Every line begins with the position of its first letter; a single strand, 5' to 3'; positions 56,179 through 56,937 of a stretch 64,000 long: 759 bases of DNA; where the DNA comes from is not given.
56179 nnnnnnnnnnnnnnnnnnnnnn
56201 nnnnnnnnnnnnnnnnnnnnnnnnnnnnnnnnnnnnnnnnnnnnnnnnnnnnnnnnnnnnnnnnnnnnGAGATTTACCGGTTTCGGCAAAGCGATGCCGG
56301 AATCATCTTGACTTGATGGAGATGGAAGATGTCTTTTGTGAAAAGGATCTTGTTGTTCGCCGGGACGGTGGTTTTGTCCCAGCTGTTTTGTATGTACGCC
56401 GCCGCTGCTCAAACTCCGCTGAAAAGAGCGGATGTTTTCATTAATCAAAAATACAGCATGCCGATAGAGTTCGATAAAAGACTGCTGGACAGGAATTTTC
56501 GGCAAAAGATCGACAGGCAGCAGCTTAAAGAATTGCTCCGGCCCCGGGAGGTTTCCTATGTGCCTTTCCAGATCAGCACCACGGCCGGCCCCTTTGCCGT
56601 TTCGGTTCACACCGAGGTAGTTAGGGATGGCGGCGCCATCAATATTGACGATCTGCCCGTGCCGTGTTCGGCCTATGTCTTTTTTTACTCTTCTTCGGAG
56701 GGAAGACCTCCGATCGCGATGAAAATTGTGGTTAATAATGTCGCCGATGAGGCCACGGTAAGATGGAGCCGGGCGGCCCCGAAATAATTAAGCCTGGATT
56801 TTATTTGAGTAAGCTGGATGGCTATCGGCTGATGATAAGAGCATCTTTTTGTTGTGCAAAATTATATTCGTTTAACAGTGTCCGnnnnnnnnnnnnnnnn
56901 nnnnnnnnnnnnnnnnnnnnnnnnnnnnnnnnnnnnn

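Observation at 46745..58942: Self-contained type IV pilus tip-complex operon in an accessory context, without the rest of the machinery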

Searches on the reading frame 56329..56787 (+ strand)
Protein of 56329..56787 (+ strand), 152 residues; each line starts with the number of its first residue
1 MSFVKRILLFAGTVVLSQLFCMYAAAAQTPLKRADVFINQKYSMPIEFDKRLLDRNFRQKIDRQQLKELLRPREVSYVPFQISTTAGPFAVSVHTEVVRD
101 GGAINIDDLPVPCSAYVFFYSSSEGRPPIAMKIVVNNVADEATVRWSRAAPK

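Call 5: search_protein_families(library=pfam, proteins=[window:56329-56787:+], max_evalue=0.01)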
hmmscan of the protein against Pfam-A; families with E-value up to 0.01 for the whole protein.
window:56329-56787:+ (152 aa): 0 families

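Call 6: search_protein_families(library=ncbifam, proteins=[window:56329-56787:+], max_evalue=0.01)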
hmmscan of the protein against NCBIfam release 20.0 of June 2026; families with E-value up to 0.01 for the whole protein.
window:56329-56787:+ (152 aa): 0 families

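Call 59: search_protein_representatives(protein=window:56329-56787:+)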
Query: 152 residues. Proteins with E-value up to 0.001 (for the whole library): 3; up to 1e-10: 1; up to 1e-30: 1. The best 3 are listed.
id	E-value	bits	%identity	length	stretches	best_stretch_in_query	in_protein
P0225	3.7e-39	150.2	53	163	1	1-151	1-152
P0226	3.7e-07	46.5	37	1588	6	92-141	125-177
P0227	6.2e-04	36.0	33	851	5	103-147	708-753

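Call 68: predict_structure(alignment_id=A4)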
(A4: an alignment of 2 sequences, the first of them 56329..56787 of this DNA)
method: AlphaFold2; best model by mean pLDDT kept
length: 152 residues; sequences in the alignment: 2
mean_pLDDT: 48.7   pTM: 0.23
mean pLDDT of the five models: 48.7, 47.1, 46.1, 41.8, 39.8
residues with pLDDT >= 90: 0; 70-90: 20; 50-70: 27; < 50: 105
segments of 3 or more residues with pLDDT < 50: 28-49, 70-118, 120-132, 134-152
pLDDT, mean of each block of 10 residues (from residue 1): 80 83 55 39 42 57 54 42 40 36 35 44 42 45 38 33
secondary structure, 60 per line:
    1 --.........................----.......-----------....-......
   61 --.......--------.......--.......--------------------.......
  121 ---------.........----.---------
elements in order: H3-27 E32-38 H50-53 H55-60 H63-69 E78-84 E87-93 E114-120 E130-138
